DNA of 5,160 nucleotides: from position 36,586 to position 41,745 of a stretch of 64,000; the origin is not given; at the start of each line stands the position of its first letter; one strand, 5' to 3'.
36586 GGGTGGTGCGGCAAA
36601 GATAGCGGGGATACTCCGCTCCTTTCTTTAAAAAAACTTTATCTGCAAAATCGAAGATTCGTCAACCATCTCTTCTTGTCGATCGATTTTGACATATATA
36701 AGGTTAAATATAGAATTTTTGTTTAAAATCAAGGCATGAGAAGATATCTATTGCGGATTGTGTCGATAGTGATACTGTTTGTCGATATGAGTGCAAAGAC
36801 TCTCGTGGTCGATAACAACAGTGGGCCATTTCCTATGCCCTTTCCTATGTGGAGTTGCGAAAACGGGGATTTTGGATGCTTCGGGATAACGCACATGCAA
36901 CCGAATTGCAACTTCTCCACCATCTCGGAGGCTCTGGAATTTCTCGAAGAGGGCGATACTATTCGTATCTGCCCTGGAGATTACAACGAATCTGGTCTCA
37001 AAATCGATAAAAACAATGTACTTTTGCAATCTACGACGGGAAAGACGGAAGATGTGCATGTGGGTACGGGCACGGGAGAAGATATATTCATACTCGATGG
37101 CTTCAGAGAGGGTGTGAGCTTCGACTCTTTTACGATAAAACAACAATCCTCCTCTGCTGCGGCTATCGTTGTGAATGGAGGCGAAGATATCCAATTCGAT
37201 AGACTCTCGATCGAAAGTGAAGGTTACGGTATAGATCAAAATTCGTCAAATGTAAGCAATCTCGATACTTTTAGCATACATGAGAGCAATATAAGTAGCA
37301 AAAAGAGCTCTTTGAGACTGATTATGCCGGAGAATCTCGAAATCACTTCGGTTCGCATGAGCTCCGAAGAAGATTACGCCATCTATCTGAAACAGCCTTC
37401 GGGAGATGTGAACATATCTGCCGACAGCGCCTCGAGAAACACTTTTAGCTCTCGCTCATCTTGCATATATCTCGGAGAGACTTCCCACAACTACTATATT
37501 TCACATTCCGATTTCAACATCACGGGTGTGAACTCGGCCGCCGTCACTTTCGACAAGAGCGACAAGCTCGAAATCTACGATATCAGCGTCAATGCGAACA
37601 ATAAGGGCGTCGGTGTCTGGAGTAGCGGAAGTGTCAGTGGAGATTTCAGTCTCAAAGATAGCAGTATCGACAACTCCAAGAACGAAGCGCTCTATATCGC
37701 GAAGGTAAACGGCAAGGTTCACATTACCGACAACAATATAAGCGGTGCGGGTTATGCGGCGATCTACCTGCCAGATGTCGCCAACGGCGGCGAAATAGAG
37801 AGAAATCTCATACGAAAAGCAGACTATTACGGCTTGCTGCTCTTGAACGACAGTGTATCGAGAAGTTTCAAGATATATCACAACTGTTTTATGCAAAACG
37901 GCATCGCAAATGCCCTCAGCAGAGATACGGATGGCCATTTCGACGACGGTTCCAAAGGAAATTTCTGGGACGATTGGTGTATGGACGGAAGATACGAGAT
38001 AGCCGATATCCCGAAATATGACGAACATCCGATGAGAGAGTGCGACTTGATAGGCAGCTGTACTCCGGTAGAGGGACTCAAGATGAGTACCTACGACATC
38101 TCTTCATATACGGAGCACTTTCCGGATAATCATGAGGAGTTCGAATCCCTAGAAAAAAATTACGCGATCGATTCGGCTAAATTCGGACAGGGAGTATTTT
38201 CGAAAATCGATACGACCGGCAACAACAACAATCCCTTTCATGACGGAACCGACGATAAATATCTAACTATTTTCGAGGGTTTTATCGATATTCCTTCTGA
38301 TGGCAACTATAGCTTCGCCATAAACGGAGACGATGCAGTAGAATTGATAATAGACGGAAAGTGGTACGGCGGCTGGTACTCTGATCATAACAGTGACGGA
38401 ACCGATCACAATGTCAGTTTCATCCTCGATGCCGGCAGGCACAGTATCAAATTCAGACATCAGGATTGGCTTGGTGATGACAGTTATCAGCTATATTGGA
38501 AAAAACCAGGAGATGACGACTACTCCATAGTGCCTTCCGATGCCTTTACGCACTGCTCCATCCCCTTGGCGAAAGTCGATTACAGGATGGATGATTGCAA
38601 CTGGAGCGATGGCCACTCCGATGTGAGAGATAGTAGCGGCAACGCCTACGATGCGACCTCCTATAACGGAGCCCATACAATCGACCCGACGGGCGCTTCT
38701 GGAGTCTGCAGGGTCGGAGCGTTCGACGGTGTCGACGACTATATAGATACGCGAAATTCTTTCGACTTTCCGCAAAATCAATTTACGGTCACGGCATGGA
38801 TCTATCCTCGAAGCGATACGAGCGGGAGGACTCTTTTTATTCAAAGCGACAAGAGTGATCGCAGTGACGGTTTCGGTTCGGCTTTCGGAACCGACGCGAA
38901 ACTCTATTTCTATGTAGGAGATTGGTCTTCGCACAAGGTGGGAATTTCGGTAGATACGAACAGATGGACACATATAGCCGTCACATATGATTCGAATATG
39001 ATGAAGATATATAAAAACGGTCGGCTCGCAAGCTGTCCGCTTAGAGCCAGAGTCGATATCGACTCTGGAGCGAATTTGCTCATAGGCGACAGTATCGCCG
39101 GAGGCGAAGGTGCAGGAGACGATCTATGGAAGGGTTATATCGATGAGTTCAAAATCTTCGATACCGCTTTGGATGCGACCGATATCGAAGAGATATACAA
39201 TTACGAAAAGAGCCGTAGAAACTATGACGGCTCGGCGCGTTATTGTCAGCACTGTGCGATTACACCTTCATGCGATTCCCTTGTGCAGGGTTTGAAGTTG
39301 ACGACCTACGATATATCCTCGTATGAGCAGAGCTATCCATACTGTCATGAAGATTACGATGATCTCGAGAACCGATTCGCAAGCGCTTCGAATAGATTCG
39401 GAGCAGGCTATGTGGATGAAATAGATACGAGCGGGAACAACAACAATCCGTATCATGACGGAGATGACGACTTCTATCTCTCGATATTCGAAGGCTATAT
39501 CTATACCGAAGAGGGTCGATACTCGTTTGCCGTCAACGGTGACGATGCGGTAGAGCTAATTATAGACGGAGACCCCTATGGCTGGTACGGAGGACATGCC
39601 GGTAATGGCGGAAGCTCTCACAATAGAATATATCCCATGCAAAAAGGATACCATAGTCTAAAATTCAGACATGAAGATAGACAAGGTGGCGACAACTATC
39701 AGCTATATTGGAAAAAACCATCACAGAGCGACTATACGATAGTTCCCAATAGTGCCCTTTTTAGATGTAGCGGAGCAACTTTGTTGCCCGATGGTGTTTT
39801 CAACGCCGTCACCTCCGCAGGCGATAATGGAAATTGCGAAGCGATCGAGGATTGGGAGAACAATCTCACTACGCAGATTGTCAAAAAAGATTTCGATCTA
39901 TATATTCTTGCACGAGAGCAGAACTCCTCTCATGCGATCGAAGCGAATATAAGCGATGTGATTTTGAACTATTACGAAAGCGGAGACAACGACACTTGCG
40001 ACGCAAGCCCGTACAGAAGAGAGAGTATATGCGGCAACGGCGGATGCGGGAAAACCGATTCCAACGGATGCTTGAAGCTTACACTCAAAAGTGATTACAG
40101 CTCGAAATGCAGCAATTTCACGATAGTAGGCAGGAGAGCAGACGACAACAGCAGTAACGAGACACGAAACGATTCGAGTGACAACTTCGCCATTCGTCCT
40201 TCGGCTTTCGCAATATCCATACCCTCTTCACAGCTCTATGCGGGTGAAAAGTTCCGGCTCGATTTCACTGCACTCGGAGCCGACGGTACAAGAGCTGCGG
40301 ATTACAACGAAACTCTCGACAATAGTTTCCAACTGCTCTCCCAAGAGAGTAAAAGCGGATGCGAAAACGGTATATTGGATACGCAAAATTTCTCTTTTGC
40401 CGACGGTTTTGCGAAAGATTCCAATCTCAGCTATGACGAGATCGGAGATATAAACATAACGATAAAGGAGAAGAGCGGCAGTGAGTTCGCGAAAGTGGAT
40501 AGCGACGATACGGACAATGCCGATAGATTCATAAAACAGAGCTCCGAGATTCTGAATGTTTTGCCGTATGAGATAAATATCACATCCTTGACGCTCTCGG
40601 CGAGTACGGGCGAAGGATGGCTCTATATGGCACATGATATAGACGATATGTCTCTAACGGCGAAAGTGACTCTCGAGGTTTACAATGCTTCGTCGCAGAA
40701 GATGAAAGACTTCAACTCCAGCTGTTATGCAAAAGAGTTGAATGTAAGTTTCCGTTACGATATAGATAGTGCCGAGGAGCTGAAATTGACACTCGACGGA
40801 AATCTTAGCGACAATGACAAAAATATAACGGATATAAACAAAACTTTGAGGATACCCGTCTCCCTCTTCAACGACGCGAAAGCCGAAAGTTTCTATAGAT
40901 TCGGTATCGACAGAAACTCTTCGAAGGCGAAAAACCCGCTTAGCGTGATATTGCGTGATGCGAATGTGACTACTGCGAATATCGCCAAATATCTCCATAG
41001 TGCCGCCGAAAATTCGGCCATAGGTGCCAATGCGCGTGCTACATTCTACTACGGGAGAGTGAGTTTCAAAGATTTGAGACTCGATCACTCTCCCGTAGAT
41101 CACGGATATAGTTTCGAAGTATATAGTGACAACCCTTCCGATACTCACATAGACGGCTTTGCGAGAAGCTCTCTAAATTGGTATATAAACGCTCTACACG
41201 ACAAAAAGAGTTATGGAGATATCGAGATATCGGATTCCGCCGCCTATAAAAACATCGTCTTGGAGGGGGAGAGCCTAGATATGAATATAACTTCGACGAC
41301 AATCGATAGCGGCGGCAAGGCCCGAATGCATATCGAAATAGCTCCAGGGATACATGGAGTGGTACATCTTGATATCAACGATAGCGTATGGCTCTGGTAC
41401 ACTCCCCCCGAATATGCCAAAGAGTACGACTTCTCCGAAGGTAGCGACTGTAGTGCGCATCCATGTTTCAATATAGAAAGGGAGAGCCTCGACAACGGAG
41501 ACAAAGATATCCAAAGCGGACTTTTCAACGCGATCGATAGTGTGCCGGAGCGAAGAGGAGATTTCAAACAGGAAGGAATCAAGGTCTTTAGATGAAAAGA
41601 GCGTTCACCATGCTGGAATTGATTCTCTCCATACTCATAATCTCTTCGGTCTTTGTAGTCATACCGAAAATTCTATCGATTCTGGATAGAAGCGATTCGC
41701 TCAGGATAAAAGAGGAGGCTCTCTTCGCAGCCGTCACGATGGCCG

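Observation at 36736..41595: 1619-aa beta-helix / PA14 / LamG / PA14 protein as first gene of the pilus operon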

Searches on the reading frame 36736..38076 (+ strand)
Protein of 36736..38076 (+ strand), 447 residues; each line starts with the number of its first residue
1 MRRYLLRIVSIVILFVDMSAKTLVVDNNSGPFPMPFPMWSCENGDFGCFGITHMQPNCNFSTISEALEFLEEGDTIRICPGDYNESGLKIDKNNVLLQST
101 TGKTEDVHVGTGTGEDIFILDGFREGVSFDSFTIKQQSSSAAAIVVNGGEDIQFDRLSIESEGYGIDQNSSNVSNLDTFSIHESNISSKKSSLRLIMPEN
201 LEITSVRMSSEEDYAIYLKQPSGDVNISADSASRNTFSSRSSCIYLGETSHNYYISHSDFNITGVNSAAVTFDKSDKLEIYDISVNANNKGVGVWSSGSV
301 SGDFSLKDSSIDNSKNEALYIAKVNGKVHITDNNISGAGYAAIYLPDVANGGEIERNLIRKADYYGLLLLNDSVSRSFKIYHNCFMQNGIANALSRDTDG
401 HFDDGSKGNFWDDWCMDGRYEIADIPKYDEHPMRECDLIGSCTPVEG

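Call 12: search_protein_families(library=pfam, proteins=[window:36736-38076:+], max_evalue=10)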
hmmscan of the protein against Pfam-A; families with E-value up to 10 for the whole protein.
window:36736-38076:+ (447 aa): 1 family
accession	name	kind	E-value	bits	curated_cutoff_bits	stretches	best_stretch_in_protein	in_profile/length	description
PF13229.12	Beta_helix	-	1.7e-11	44.4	25.9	2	243-390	2-139/158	Right handed beta helix region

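Call 50: find_homologous_proteins(query=window:36736-38076:+, max_evalue=0.001)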
Query window:36736-38076:+: 7238 candidates shared short words with the query, none scored E <= 0.001.

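Call 58: predict_structure(alignment_id=A4)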
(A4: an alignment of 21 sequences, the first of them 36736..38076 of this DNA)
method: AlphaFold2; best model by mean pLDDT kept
length: 447 residues; sequences in the alignment: 21
mean_pLDDT: 91.1   pTM: 0.88
mean pLDDT of the five models: 91.1, 90.9, 90.5, 90.0, 89.7
residues with pLDDT >= 90: 365; 70-90: 34; 50-70: 35; < 50: 13
segments of 3 or more residues with pLDDT < 50: 441-447
pLDDT, mean of each block of 10 residues (from residue 1): 63 61 87 53 70 66 95 96 97 97 96 94 96 97 96 98 94 87 98 97 98 97 96 93 96 98 95 98 95 97 98 97 99 98 98 98 98 97 97 97 97 91 90 88 36
secondary structure, 60 per line:
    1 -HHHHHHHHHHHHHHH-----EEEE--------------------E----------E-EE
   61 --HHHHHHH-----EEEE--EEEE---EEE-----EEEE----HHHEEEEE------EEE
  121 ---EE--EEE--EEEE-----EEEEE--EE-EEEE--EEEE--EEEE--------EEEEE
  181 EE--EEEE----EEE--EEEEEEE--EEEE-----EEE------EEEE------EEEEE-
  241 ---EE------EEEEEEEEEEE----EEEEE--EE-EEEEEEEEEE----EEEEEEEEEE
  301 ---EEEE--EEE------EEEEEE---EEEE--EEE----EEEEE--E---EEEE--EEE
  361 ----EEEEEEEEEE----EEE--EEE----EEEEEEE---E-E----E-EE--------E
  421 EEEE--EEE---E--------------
elements in order: H2-16 E22-25 H63-69 E75-78 E81-84 E88-90 E96-99 E107-111 E118-120 E128-130 E133-136 E142-146 E152-155 E158-161 E164-167 E176-182 E185-188 E193-195 E198-204 E207-210 E216-218 E225-228 E235-239 E252-262 E267-271 E277-286 E291-300 E304-307 E310-312 E319-324 E328-331 E334-336 E341-345 E352-355 E358-360 E365-374 E379-381 E384-386 E391-397 E420-424 E427-429

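Call 60: fold_search(model_id=the predicted structure, library=pdb)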
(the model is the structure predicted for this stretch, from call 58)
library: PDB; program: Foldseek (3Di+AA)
matches with E <= 10: 360; with E <= 0.001: 15
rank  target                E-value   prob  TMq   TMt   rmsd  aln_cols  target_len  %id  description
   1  5lw3                  1.0e-05  1.00  0.37  0.42  10.5       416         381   11  Azotobacter vinelandii Mannuronan C-5 epimerase AlgE6 A-module (released 2017-10-25)
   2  2pyh_B                2.1e-05  1.00  0.38  0.43   9.1       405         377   12  Azotobacter vinelandii Mannuronan C-5 epimerase AlgE4 A-module complexed with mannuronan trisaccharide (released 2008-05-27)
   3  2pyg_B                2.9e-05  1.00  0.35  0.40  10.3       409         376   12  Azotobacter vinelandii Mannuronan C-5 epimerase AlgE4 A-module (released 2008-05-27)
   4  2pyh_A                4.5e-05  1.00  0.29  0.33  11.4       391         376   12  Azotobacter vinelandii Mannuronan C-5 epimerase AlgE4 A-module complexed with mannuronan trisaccharide (released 2008-05-27)
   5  7o84_B                5.1e-05  1.00  0.34  0.37  10.2       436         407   12  Structure of the PL6 family alginate lyase Pedsa0632 from Pseudopedobacter saltans in complex with substrate (released 2021-07-28)
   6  7c7d_A                1.1e-04  1.00  0.29  0.25  11.1       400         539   14  Crystal structure of the catalytic unit of thermostable GH87 alpha-1,3-glucanase from Streptomyces thermodiastaticus s (released 2020-11-11)
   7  2pyg_A                1.4e-04  1.00  0.32  0.37  11.3       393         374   11  Azotobacter vinelandii Mannuronan C-5 epimerase AlgE4 A-module (released 2008-05-27)
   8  9ozl_C                2.2e-04  1.00  0.32  0.39  11.3       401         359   10  Crystal structure of the polysaccharide lyase RbmB from Vibrio cholerae (released 2026-03-11)
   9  9ozl_D                3.6e-04  1.00  0.32  0.38  11.1       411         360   10  Crystal structure of the polysaccharide lyase RbmB from Vibrio cholerae (released 2026-03-11)
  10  7chu_A                4.0e-04  0.98  0.24  0.22  12.2       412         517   10  Geobacillus virus E2 - ORF18 (released 2021-04-14)
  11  9ozl_A                5.8e-04  0.96  0.22  0.25  12.0       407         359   12  Crystal structure of the polysaccharide lyase RbmB from Vibrio cholerae (released 2026-03-11)
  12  8jaz_A                6.4e-04  1.00  0.32  0.30  10.4       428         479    9  Structure of the alginate epimerase/lyase complexed with di-mannuronic acid (released 2024-05-08)
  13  8bwk_A                7.4e-04  0.94  0.22  0.15  20.9       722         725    7  Metagenomic derived PL6 alginate lyase (released 2023-12-20)
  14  8bwk_D                8.5e-04  0.80  0.19  0.13  19.7       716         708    7  Metagenomic derived PL6 alginate lyase (released 2023-12-20)
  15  7o7a_A                9.7e-04  1.00  0.41  0.45   8.3       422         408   12  Structure of the PL6 family alginate lyase Pedsa0632 from Pseudopedobacter saltans (released 2021-07-28)
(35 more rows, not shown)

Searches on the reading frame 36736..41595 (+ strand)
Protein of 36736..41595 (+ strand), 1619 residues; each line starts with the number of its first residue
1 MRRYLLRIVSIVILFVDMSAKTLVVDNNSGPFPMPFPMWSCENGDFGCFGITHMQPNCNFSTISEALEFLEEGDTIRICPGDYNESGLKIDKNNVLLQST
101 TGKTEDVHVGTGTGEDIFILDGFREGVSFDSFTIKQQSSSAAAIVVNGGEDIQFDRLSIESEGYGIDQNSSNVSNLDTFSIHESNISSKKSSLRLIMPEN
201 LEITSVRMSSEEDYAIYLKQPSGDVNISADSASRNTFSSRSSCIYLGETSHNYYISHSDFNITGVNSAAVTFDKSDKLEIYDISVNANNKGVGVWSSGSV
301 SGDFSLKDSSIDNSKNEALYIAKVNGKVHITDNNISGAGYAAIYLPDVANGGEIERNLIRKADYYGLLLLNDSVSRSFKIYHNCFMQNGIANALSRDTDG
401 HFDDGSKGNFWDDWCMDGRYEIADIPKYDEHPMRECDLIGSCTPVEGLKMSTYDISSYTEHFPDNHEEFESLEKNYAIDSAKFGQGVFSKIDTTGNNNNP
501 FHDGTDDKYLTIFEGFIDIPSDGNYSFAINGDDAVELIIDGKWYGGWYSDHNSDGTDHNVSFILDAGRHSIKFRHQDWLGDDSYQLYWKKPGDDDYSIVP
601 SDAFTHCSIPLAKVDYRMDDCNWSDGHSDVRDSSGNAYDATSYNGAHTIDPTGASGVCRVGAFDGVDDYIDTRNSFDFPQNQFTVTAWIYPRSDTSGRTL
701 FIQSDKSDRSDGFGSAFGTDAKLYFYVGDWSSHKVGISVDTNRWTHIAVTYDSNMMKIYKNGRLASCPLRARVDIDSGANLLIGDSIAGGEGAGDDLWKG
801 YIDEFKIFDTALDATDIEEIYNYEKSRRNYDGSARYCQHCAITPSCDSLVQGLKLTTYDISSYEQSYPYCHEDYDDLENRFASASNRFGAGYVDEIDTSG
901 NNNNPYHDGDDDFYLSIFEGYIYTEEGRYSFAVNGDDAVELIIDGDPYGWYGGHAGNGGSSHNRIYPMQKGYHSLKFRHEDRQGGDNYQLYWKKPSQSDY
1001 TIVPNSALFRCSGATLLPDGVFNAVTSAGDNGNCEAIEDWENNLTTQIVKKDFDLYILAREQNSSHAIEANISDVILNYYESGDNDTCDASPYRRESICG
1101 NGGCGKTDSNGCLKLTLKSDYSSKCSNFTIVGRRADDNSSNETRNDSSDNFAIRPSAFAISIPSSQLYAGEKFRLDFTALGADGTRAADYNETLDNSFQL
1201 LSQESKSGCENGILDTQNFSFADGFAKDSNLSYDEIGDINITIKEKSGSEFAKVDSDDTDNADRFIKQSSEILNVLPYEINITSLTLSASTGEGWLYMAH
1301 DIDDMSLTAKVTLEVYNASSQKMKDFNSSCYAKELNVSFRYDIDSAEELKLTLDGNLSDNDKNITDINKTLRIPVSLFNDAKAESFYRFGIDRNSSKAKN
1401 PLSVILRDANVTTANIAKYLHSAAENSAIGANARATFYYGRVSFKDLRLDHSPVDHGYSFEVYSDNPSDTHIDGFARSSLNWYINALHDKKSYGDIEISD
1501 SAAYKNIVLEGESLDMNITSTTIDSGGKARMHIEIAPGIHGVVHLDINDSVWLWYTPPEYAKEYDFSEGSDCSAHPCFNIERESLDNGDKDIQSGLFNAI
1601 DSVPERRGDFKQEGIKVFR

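Call 5: search_protein_families(library=pfam, proteins=[window:36736-41595:+], max_evalue=1)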
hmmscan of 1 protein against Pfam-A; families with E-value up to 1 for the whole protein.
window:36736-41595:+ (1619 aa): 4 families
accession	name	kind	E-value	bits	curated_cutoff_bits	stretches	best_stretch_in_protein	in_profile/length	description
PF13385.13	Laminin_G_3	-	2.4e-27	96.4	27.6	1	664-817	1-150/151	Concanavalin A-like lectin/glucanases superfamily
PF07691.17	PA14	-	3.4e-13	50.1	24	2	500-599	37-144/147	PA14 domain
PF10528.15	GLEYA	-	0.00052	20.7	26.2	1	512-557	4-49/91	GLEYA domain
PF13584.12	BatD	-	0.31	12.1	24.1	0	1162-1212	3-49/92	BatD DUF11 like domain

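Call 6: search_protein_families(library=ncbifam, proteins=[window:36736-41595:+], max_evalue=1)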
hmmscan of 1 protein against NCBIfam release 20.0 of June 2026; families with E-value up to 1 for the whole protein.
window:36736-41595:+ (1619 aa): 1 family
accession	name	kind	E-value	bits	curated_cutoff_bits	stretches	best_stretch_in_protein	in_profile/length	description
NF052521.1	TafC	equivalog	6.7e-11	41.9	410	1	623-825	166-364/373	TafC family fimbrial protein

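Call 9: find_homologous_proteins(query=window:36736-41595:+)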
Query window:36736-41595:+ (1619 aa): 3 proteins with E <= 0.001 among 8000 candidates.
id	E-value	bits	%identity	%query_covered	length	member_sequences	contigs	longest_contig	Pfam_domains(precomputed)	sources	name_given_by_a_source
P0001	0.0e+0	3740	100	100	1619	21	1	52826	PF07691.18,PF13385.14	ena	-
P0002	1.1e-171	592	43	36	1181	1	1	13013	PF07691.18,PF10528.15,PF13385.14,PF02973.23,PF02210.32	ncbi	ncbi:MAG: hypothetical protein DSY46_01410, partial [Hydrogenimonas sp.]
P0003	5.1e-56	208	32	29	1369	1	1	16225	PF13229.13,PF09458.17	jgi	-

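Call 12: search_protein_families(library=pfam, proteins=[P0002, P0003], max_evalue=10)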
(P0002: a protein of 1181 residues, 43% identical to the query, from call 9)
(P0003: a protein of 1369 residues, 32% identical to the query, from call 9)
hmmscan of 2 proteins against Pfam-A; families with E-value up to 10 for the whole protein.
P0002 (1181 aa): 7 families
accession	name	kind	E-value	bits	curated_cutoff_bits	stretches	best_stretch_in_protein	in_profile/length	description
PF13385.13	Laminin_G_3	-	6.7e-38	130.6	27.6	2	415-565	4-150/151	Concanavalin A-like lectin/glucanases superfamily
PF07691.17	PA14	-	8.6e-14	52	24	2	1068-1172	35-144/147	PA14 domain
PF02210.31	Laminin_G_2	-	8.6e-11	42.8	22.9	2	860-972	6-124/126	Laminin G domain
PF02973.23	Sialidase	-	1.1e-05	25.4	26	2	916-985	122-185/189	Sialidase, N-terminal domain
PF10528.15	GLEYA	-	2e-05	25.2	26.2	2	1081-1111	4-35/91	GLEYA domain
PF00354.24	Pentaxin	-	0.0013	18.9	25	1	854-987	35-169/194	Pentaxin family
PF00054.30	Laminin_G_1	-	0.016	15.9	24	1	882-946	28-93/131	Laminin G domain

P0003 (1369 aa): 3 families
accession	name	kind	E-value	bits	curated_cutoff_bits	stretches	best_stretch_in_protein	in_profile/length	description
PF13229.12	Beta_helix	-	1.5e-14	54.3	25.9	3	143-294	2-149/158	Right handed beta helix region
PF09458.16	H_lectin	-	8.9e-07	29.4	24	1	509-551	3-50/67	H-type lectin domain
PF02222.28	ATP-grasp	-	0.022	14.8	27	1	200-243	32-74/179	ATP-grasp domain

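Call 54: find_encoding_contigs(protein=P0001, flank=10000, max_places=3)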
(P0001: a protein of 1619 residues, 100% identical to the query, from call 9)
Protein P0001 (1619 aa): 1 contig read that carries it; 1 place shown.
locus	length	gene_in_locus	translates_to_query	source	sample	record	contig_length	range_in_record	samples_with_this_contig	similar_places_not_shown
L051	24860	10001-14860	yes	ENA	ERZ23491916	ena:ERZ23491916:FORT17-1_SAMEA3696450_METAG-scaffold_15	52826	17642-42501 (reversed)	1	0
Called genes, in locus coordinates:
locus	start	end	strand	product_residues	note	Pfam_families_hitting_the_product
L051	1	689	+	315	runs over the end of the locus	PF00890:FAD_binding_2 (faint), PF01134:GIDA (faint), PF01266:DAO (faint), PF03486:HI0933_like (faint), PF07992:Pyr_redox_2, PF12831:FAD_oxidored (weak), PF13738:Pyr_redox_3, PF00070:Pyr_redox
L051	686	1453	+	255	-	PF01113:DapB_N, PF05173:DapB_C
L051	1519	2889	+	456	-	PF13522:GATase_6, PF13537:GATase_7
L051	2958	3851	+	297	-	PF04055:Radical_SAM, PF16199:Radical_SAM_C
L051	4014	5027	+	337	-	PF00691:OmpA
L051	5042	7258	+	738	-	-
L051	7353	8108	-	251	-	PF03734:YkuD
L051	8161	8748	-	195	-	PF00011:HSP20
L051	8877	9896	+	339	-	PF03033:Glyco_transf_28, PF04101:Glyco_tran_28_C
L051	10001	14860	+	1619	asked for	PF07691:PA14 (weak), PF13385:Laminin_G_3, PF07691:PA14 (weak)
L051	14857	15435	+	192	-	-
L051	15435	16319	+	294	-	-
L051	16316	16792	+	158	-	-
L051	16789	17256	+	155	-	-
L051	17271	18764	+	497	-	-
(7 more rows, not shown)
